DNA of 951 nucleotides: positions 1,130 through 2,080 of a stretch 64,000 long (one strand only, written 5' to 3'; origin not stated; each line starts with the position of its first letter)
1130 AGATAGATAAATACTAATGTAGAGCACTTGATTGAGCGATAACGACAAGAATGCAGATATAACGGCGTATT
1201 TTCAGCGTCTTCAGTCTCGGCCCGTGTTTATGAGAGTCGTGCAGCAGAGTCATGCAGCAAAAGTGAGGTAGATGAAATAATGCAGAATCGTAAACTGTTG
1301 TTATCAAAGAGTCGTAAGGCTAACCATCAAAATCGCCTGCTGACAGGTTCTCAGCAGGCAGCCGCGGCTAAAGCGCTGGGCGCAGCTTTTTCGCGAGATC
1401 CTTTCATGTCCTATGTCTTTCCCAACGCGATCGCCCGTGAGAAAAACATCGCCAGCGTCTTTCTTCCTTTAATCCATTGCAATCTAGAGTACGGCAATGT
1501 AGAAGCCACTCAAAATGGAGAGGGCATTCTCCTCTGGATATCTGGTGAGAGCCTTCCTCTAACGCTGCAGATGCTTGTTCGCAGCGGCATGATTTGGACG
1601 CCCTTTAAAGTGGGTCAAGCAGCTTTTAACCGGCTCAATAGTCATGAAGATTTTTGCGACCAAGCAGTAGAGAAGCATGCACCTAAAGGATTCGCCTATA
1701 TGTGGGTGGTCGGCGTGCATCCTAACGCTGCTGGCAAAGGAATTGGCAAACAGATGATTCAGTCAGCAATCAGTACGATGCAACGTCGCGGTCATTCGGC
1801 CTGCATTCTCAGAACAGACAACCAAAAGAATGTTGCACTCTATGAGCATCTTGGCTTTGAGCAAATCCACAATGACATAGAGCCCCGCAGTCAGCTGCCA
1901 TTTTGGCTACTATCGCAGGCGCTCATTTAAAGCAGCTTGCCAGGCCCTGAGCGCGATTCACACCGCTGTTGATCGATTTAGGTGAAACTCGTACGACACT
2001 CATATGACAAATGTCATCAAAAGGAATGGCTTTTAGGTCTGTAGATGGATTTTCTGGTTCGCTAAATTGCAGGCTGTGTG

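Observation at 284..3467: Recurring 14-bp operator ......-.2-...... defines a candidate export/detox regulon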

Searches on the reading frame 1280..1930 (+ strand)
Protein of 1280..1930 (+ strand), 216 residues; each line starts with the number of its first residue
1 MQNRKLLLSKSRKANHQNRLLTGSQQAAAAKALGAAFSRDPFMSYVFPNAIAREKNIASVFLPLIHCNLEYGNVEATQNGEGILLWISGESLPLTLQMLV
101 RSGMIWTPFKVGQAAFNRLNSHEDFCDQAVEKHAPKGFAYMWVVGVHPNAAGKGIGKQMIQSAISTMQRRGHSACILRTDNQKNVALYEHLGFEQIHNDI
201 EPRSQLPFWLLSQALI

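Call 7: search_protein_families(library=pfam, proteins=[window:1280-1930:+], max_evalue=0.01)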
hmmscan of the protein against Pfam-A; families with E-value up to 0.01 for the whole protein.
window:1280-1930:+ (216 aa): 6 families
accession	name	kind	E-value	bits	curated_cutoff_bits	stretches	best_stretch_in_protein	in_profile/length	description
PF00583.31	Acetyltransf_1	-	9e-11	42.5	20.7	1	128-193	55-116/116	Acetyltransferase (GNAT) family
PF13508.13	Acetyltransf_7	-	2.2e-09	38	27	1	138-195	29-84/84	Acetyltransferase (GNAT) domain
PF08445.16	FR47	-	4e-07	30.4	22.1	1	138-198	21-82/86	FR47-like protein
PF13673.13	Acetyltransf_10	-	6.6e-06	26.6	23.6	1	146-200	59-114/128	Acetyltransferase (GNAT) domain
PF13527.13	Acetyltransf_9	-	5e-05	23.7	25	1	139-195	73-126/127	Acetyltransferase (GNAT) domain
PF24553.2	Rv0428c_C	-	0.0077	16.3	27.2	0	133-198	152-220/224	Probable histone acetyltransferase Rv0428c C-terminal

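Call 9: find_encoding_contigs(protein=window:1280-1930:+, flank=10000, max_places=6)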
Protein window:1280-1930:+ (216 aa): 7 contigs read that carry it; 6 places shown.
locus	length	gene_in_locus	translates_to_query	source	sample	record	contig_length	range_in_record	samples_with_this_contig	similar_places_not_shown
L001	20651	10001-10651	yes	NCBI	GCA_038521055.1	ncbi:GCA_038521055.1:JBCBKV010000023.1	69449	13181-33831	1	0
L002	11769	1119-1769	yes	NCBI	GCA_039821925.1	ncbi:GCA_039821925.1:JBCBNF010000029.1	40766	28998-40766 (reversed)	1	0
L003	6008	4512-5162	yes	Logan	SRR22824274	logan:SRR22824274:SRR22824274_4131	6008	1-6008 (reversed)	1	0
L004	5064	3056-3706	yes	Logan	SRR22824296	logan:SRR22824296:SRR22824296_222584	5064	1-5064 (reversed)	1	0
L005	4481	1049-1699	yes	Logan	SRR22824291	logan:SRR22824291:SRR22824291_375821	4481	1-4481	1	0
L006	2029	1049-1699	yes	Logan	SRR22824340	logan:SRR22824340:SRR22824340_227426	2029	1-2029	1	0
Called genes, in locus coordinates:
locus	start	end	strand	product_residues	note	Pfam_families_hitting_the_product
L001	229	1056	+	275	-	PF01716:MSP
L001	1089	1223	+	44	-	PF00283:Cytochrom_B559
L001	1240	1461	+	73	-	PF04485:NblA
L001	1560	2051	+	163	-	PF14495:Cytochrom_C550, PF00034:Cytochrom_C (weak)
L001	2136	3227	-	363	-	PF00144:Beta-lactamase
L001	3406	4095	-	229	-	-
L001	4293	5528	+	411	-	PF07730:HisKA_3, PF02518:HATPase_c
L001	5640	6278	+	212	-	PF00072:Response_reg, PF00196:GerE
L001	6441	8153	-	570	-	PF07176:DUF1400, PF12697:Abhydrolase_6 (faint), PF03403:PAF-AH_p_II (weak), PF00561:Abhydrolase_1 (faint)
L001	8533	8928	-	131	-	PF12680:SnoaL_2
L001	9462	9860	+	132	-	-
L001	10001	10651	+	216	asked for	PF00583:Acetyltransf_1, PF13508:Acetyltransf_7, PF08445:FR47 (weak), PF13673:Acetyltransf_10 (faint)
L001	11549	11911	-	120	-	-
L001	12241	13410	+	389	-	PF25917:BSH_RND (faint), PF25973:BSH_CzcB (weak)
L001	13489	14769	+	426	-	PF02687:FtsX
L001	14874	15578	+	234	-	PF02463:SMC_N, PF13481:AAA_25 (faint), PF00005:ABC_tran, PF13304:AAA_21 (faint)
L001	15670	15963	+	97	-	-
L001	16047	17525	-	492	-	PF00067:p450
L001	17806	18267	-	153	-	PF04020:Phage_holin_4_2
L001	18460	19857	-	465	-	PF01554:MatE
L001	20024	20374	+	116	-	-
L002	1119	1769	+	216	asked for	PF00583:Acetyltransf_1, PF13508:Acetyltransf_7, PF08445:FR47 (weak), PF13673:Acetyltransf_10 (faint)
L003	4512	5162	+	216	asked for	PF00583:Acetyltransf_1, PF13508:Acetyltransf_7, PF08445:FR47 (weak), PF13673:Acetyltransf_10 (faint)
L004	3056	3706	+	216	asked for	PF00583:Acetyltransf_1, PF13508:Acetyltransf_7, PF08445:FR47 (weak), PF13673:Acetyltransf_10 (faint)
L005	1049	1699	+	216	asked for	PF00583:Acetyltransf_1, PF13508:Acetyltransf_7, PF08445:FR47 (weak), PF13673:Acetyltransf_10 (faint)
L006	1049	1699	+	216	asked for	PF00583:Acetyltransf_1, PF13508:Acetyltransf_7, PF08445:FR47 (weak), PF13673:Acetyltransf_10 (faint)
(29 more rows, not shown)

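Call 19: find_related_loci(query=L001:5640-6275:+, collection=genome_contigs, flank=10000)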
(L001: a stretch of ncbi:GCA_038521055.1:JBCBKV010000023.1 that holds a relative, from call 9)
Query L001:5640-6275:+ (212 aa) in genome_contigs; peptide patterns used: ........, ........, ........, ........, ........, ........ (x = any residue, [..] = any of these).
600 stretches matched a pattern (row limit reached: there are more); 487 encode a relative of the query (tblastn E <= 1e-3); the best 80 are kept; 80 distinct loci.
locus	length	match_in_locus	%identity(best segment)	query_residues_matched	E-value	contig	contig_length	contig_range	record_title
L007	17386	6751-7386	98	1-212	1e-140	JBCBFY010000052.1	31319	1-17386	MAG: Cyanobacteria bacterium J06614_10 NODE_52_length_31319_cov_10.729019, whole genome shotgun sequence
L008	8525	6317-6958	88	1-211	6e-126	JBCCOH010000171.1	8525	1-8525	MAG: Cyanobacteria bacterium P01_D01_bin.1 k141_177292_length_8525_cov_25.3057, whole genome shotgun sequence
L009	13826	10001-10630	88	1-210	8e-125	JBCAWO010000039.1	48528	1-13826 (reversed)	MAG: Cyanobacteria bacterium J06554_1 NODE_39_length_48528_cov_28.190687, whole genome shotgun sequence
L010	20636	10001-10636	88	1-211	6e-125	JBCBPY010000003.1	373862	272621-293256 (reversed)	MAG: Cyanobacteria bacterium J06634_5 NODE_3_length_373862_cov_22.390300, whole genome shotgun sequence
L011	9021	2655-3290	87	1-212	2e-124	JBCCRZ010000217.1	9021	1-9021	MAG: Cyanobacteria bacterium P01_D01_bin.44 k141_3283775_length_9021_cov_48.9563, whole genome shotgun sequence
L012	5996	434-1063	87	1-210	7e-123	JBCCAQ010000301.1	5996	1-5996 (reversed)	MAG: Cyanobacteria bacterium P01_A01_bin.15 k141_1906940_length_5996_cov_28.0000, whole genome shotgun sequence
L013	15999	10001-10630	87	1-210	2e-122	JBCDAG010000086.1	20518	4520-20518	MAG: Cyanobacteria bacterium P01_F01_bin.53 k141_243974_length_20518_cov_12.0382, whole genome shotgun sequence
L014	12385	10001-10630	86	1-210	2e-121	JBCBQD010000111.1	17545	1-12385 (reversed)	MAG: Cyanobacteria bacterium J06635_1 NODE_111_length_17545_cov_14.141745, whole genome shotgun sequence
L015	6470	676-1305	86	1-210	2e-120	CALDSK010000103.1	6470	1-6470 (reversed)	MAG TPA_asm: uncultured Synechococcus sp. isolate SRR3401487_bin.18_CONCOCT_v1.1_MAG genome assembly, contig: ERZ1740058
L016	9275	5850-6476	83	1-210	4e-115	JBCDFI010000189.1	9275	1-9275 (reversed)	MAG: Cyanobacteria bacterium P01_H01_bin.105 k141_1157132_length_9275_cov_61.9392, whole genome shotgun sequence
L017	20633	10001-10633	79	1-211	6e-114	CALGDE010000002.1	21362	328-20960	MAG TPA_asm: uncultured cyanobacterium isolate SRR3401482_bin.11_CONCOCT_v1.1_MAG genome assembly, contig: ERZ1740067.95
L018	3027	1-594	86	15-212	5e-117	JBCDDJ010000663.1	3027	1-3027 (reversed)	MAG: Cyanobacteria bacterium P01_G01_bin.38 k141_932164_length_3027_cov_49.4030, whole genome shotgun sequence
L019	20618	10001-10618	82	1-207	2e-113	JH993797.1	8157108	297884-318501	Leptolyngbya sp. PCC 7375 genomic scaffold Lepto7375DRAFT_LPA.5, whole genome shotgun sequence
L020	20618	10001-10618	82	1-207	1e-113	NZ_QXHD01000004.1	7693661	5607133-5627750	Adonisia turfae CCMR0081 Scaffold_3b, whole genome shotgun sequence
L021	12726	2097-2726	80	1-210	9e-114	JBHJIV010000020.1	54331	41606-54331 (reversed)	MAG: Leptolyngbyaceae cyanobacterium isolate pac_S9C1517 S9Ck141_2687923, whole genome shotgun sequence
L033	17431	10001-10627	74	1-210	1e-104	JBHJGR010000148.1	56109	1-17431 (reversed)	MAG: Elainellaceae cyanobacterium isolate sb_S4C509_1 S4Ck141_496486, whole genome shotgun sequence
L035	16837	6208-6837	72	1-210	3e-104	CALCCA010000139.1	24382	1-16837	MAG TPA_asm: uncultured Halomicronema sp. isolate SRR3401481_bin.65_CONCOCT_v1.1_MAG genome assembly, contig: ERZ1740060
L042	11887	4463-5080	73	1-206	2e-101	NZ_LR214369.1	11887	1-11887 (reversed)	Hyella patelloides LEGE 07179 isolate 1, whole genome shotgun sequence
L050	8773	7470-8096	86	1-210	2e-121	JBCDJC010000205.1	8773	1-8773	MAG: Cyanobacteria bacterium P01_H01_bin.26 k141_2655266_length_8773_cov_151.6982, whole genome shotgun sequence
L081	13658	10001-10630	65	1-210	2e-95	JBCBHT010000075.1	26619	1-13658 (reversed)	MAG: Cyanobacteria bacterium J06621_15 NODE_75_length_26619_cov_19.178924, whole genome shotgun sequence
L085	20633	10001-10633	67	1-212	4e-95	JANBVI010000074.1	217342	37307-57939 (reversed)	MAG: Fischerella sp. CENA71 Contig_74, whole genome shotgun sequence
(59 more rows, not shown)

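Call 28: search_solved_structures(query=L001:5640-6275:+, max_evalue=1e-10, show_alignments=2)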
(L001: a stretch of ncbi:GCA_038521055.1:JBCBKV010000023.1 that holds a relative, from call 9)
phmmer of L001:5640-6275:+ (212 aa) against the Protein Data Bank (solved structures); distinct sequences matched with E-value up to 1e-10: 46.
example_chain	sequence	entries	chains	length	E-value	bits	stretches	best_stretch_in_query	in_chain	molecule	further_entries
7ve6_A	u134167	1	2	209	1.4e-48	168.3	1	2-209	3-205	Response regulator protein VraR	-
4gvp_A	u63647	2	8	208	1.4e-48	168.3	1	2-209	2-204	Response regulator protein vraR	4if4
5hev_A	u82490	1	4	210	2.3e-46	161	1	1-209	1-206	Response regulator protein VraR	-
1a04_A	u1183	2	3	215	1.2e-34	122.8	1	3-207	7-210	NITRATE/NITRITE RESPONSE REGULATOR PROTEIN NARL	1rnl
3c3w_A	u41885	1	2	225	4.1e-34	121.1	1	1-208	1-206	TWO COMPONENT TRANSCRIPTIONAL REGULATORY PROTEIN DEVR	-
4ldz_A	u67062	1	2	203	1.3e-31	112.9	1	1-204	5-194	Transcriptional regulatory protein DesR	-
4yn8_A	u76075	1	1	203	4.6e-30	107.8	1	2-208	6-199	Response regulator ChrA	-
4zmr_A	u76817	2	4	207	3.1e-29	105.2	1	2-208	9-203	Response regulator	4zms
4hye_A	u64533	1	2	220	3.9e-29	104.8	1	2-208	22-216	Response regulator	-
4le0_A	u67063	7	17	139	1.7e-23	86.4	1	1-136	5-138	Transcriptional regulatory protein DesR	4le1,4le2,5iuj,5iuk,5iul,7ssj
7ssi_C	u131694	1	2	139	1.2e-22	83.7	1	1-136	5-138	Transcriptional regulatory protein DesR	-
3eul_A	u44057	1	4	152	2e-20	76.4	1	2-131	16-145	POSSIBLE NITRATE/NITRITE RESPONSE TRANSCRIPTIONAL REGULATORY PROTEIN NARL (DNA-binding res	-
7od9_B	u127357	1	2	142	4.1e-19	72.1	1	2-113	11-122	Response regulator receiver protein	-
6ekg_Y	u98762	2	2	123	4.2e-19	72.1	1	2-111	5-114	Chemotaxis protein CheY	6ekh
3cz5_A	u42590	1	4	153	5.9e-19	71.6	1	3-134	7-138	Two-component response regulator, LuxR family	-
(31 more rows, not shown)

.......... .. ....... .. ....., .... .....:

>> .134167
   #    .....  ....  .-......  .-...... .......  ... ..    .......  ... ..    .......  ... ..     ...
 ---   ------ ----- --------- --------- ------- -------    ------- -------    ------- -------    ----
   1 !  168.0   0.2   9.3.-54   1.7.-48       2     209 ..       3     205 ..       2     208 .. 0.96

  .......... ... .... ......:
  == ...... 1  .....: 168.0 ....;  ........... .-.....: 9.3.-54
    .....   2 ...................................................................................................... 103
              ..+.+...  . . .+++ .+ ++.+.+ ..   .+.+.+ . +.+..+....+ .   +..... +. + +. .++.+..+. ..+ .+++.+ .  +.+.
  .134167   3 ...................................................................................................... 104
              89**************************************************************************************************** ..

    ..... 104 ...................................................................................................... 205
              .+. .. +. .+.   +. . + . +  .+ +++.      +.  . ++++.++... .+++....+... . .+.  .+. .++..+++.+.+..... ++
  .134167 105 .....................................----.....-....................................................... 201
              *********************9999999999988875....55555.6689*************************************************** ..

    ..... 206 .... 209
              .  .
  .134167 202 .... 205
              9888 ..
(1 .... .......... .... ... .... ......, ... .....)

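Call 29: search_solved_structures(query=L001:4293-5525:+, max_evalue=0.00001, show_alignments=1)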
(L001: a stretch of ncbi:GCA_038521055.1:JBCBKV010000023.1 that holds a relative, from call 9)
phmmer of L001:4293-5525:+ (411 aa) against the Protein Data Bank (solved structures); distinct sequences matched with E-value up to 0.00001: 7.
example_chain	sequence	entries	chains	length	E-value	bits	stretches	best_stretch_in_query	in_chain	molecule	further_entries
3gig_A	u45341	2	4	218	2e-18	69.6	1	204-410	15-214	Sensor histidine kinase desK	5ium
7ssj_A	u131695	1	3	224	2.3e-18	69.4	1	205-410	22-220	Sensor histidine kinase DesK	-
3ehf_A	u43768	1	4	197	7.7e-18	67.6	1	216-410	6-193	Sensor kinase (YocF protein)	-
3gie_A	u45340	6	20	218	2.6e-17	65.9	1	204-410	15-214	Sensor histidine kinase desK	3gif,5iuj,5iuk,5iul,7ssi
3ehh_A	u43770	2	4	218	1.7e-16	63.2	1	204-410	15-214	Sensor kinase (YocF protein)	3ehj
4gt8_A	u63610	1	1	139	1.9e-07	33.4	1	304-410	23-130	Sensor protein vraS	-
3ehg_A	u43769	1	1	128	2.2e-06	29.9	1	324-410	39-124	Sensor kinase (YocF protein)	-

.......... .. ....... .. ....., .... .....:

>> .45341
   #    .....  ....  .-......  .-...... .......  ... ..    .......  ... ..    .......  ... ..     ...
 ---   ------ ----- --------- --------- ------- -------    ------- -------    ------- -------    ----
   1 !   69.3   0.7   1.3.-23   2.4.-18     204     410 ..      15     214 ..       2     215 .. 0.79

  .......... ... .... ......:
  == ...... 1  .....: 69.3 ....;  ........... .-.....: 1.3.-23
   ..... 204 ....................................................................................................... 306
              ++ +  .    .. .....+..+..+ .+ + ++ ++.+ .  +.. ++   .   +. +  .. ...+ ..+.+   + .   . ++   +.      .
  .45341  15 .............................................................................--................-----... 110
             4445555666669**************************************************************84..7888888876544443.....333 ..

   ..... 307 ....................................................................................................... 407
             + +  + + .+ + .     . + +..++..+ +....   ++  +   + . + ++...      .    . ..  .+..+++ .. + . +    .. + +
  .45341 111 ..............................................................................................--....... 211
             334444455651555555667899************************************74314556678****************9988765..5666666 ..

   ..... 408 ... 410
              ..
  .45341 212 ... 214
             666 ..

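Call 32: search_protein_families(library=ncbifam, proteins=[L001:5640-6275:+, L001:4293-5525:+, L001:2136-3227:-, L001:3406-4095:-, L001:6441-8153:-, L001:8533-8928:-, L007:15288-17381:+], max_evalue=0.00001)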
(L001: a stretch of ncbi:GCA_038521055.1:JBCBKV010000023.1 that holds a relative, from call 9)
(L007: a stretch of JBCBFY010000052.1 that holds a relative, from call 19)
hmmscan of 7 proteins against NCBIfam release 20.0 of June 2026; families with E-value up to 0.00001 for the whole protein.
L001:5640-6275:+ (212 aa): 77 families (the best 25 are shown)
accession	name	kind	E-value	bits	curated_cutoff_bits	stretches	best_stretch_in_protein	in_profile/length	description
NF007935.0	PRK10651.1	equivalog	2.8e-45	154.1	250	1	3-209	8-213/216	two-component system response regulator NarL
NF047785.1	respo_reg_MadR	equivalog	9.6e-41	139.4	300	1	2-205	1-202/209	MadR family response regulator transcription factor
NF052445.1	RespRegMctR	equivalog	1.1e-39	136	300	1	2-198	2-191/205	two-component system response regulator MctR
NF011896.0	PRK15369.1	equivalog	3.1e-38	131.5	242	1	2-207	4-205/211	two component system response regulator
NF007708.0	PRK10403.1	equivalog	4.4e-34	117.8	343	1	3-204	8-206/215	nitrate/nitrite response regulator protein NarP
NF007018.1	PRK09483.1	equivalog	4.6e-34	118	280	1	1-198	1-195/217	UvrY/SirA/GacA family response regulator transcription factor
NF041830.1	RR_TF_ErdR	exception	2.7e-25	89.4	390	1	3-205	3-204/213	response regulator transcription factor ErdR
NF001965.0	PRK00742.1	subfamily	1.1e-21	77.5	293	1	2-106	4-109/357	chemotaxis-specific protein-glutamate methyltransferase CheB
NF041367.1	CheY_Halo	equivalog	1.2e-21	77.2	200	1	4-118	1-113/114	chemotaxis protein CheY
NF007685.0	PRK10360.1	equivalog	1.9e-21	76.8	258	1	1-200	1-186/196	response regulator transcription factor UhpA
NF007403.0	PRK09935.1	equivalog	4.3e-21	75.5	271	1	4-198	6-196/210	fimbria biosynthesis transcriptional regulator FimZ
NF009206.0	PRK12555.1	subfamily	1.3e-20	73.7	342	1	2-104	1-104/340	chemotaxis-specific protein-glutamate methyltransferase CheB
NF008677.0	PRK11697.1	equivalog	1.5e-20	73.6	246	1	1-159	1-154/238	two-component system response regulator BtsR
NF007505.1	PRK10100.1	equivalog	6.4e-20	71.7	250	1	23-211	18-204/204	biofilm master transcriptional regulator CsgD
NF008469.0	PRK11361.1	equivalog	3.6e-18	65.5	714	1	3-117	6-118/461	acetoacetate metabolism transcriptional regulator AtoC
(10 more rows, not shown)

L001:4293-5525:+ (411 aa): 7 families
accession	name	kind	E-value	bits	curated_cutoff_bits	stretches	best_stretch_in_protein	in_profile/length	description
NF052443.1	SensHisKinMctS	equivalog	2.9e-28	98.4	700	1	182-411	217-448/457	two-component system sensor histidine kinase MctS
NF008649.0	PRK11644.1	equivalog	1.3e-27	96.7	408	1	212-411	299-496/499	signal transduction histidine-protein kinase/phosphatase UhpB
NF008184.0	PRK10935.1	equivalog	8.4e-24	84.1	553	1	208-410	355-558/565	nitrate/nitrite two-component system sensor histidine kinase NarQ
NF052531.1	Strep_LiaS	equivalog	8.4e-23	81.1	450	1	212-410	128-326/328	envelope stress sensor histidine kinase LiaS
NF047786.1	his_kin_MadS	equivalog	7.6e-21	74.7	500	1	204-410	218-434/434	MadS family sensor histidine kinase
NF007896.0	PRK10600.1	equivalog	4.2e-20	71.9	578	1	216-408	390-582/598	nitrate/nitrite two-component system sensor histidine kinase NarX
NF047322.1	HK_morpho_MacS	equivalog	1.6e-11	44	300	1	182-410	149-367/367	MacS family sensor histidine kinase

L001:2136-3227:- (363 aa): 44 families (the best 25 are shown)
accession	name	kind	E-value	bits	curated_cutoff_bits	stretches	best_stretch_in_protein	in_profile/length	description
NF007943.0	PRK10662.1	equivalog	9.5e-28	96.9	266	1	6-339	20-350/380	D-alanyl-D-alanine-carboxypeptidase/endopeptidase AmpH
NF009622.0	PRK13128.1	equivalog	3.3e-26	91.9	443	1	38-354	25-323/518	D-aminopeptidase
NF033085.1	bla_class_C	equivalog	3.4e-24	85.3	415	1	46-261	31-230/356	class C beta-lactamase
NF052559.1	MthAcHydAcmB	equivalog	7.3e-20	71.1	550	1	63-267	52-272/391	methyl acetate hydrolase AcmB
NF050810.1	blaCHC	exception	2.1e-18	66.4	780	1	47-259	55-250/387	CHC family extended-spectrum class C beta-lactamase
NF033569.1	blaLHK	exception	3.2e-17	62.5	850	1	2-259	21-261/390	LHK family class C beta-lactamase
NF002968.0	PRK03642.1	equivalog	1.4e-16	60.3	385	1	4-212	24-242/432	penicillin binding protein PBP4B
NF033698.1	blaCSA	exception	2.8e-16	59.4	884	1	37-237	40-227/375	CSA family class C beta-lactamase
NF038269.1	lipase_LipE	equivalog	3.4e-16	59.3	750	1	37-227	54-237/407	lipase LipE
NF038069.1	blaIDC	exception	9.5e-15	54.4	850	1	47-228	66-235/395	IDC family class C beta-lactamase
NF033700.1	blaCMA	exception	1e-14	54.4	887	1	35-233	38-223/375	CMA family class C beta-lactamase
NF033575.1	blaRHO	exception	3.1e-14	52.7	825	1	29-227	38-222/380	RHO family class C beta-lactamase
NF000423.2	blaSRT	exception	3.5e-14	52.7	860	1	21-239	26-231/378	SRT/SST family class C beta-lactamase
NF000185.2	BlaEC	exception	3.9e-14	52.4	850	1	47-263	52-251/377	BlaEC family class C beta-lactamase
NF012173.1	CMY2-MIR-ACT-EC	exception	1.8e-13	50.1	680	1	46-262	55-254/380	CMY2/MIR/ACT/EC family class C beta-lactamase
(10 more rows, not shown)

L001:3406-4095:- (229 aa): 0 families

L001:6441-8153:- (570 aa): 0 families

L001:8533-8928:- (131 aa): 0 families

L007:15288-17381:+ (698 aa): 6 families
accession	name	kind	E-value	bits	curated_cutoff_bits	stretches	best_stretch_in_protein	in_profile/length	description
NF033523.0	lasso_peptidase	equivalog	2e-24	86.3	400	1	381-648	345-614/638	Atxe2 family lasso peptide isopeptidase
NF053518.1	DipepPtdsDpp5Prph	equivalog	1.3e-20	73.5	900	1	286-660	275-643/655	dipeptidyl-peptidase Dpp5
NF050058.1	e_dPHAscl_type1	hypoth_equivalog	1.5e-13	50.9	150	1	428-654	10-229/276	extracellular catalytic domain type 1 short-chain-length polyhydroxyalkanoate depolymerase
NF007857.0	PRK10566.1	equivalog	9.3e-09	35.4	201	1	424-670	10-248/249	esterase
TIGR01840.1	esterase_phb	subfamily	2.8e-06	27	107.85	1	504-633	78-197/213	PHB depolymerase family esterase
TIGR00976.1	CocE_NonD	subfamily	3.1e-06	26.5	66.3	1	419-540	2-116/550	CocE/NonD family hydrolase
